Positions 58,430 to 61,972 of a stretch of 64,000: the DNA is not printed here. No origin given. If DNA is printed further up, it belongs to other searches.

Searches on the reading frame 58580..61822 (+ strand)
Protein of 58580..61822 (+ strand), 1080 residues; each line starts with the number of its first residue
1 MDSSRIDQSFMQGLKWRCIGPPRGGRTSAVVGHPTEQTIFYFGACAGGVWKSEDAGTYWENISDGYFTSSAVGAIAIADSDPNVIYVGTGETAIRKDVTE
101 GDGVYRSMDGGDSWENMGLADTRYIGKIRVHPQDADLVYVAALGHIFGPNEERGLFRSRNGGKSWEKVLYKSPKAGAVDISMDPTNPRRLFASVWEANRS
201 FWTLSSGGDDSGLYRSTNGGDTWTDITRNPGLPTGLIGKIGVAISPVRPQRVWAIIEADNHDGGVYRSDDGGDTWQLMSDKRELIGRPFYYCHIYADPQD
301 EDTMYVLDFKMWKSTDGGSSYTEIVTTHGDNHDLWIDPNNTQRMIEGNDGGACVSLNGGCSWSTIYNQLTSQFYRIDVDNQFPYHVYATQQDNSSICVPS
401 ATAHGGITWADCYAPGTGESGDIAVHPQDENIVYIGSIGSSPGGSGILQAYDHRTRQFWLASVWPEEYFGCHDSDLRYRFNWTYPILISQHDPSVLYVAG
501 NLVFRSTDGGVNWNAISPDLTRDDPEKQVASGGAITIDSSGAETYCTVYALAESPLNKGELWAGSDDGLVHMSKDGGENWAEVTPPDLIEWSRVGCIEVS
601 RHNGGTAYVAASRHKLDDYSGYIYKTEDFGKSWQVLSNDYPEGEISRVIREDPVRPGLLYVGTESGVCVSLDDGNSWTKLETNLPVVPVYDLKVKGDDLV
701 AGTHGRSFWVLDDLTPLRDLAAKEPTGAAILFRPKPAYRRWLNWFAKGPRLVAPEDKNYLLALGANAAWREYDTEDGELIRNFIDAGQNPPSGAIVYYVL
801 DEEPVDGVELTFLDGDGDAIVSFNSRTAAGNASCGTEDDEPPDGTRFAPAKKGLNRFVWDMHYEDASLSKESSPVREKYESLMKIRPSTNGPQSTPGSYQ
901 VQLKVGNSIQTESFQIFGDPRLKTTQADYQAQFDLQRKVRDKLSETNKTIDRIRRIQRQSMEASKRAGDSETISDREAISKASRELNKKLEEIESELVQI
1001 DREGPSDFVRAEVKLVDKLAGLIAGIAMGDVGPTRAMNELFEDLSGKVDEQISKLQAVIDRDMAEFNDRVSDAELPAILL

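Call 32: search_protein_families(library=pfam, proteins=[window:58580-61822:+], max_evalue=1)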
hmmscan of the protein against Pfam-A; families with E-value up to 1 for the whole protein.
window:58580-61822:+ (1080 aa): 8 families
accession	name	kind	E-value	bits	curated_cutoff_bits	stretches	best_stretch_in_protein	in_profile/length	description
PF15902.12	Sortilin-Vps10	-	1.3e-29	103.8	33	3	104-229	3-115/446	Sortilin, neurotensin receptor 3,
PF02012.26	BNR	-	2.2e-05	24.2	27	1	266-277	1-12/12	BNR/Asp-box repeat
PF13088.12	BNR_2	-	0.00047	20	31.4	1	504-636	85-201/277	BNR repeat-like domain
PF19755.4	DUF6242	-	0.0017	18.7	29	0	197-275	151-217/217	Domain of unknown function (DUF6242)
PF05549.16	Allexi_40kDa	-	0.18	11.7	26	1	935-1001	79-145/271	Allexivirus 40kDa protein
PF05859.17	Mis12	-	0.29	11.3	25.7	1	921-998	120-200/231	Mis12 protein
PF15899.11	BNR_6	-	0.35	11.5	27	0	623-633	1-11/14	BNR-Asp box repeat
PF09177.16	STX6_10_61_N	-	0.41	11.6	29.4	0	934-1001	5-61/99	Syntaxin 6/10/61, N-terminal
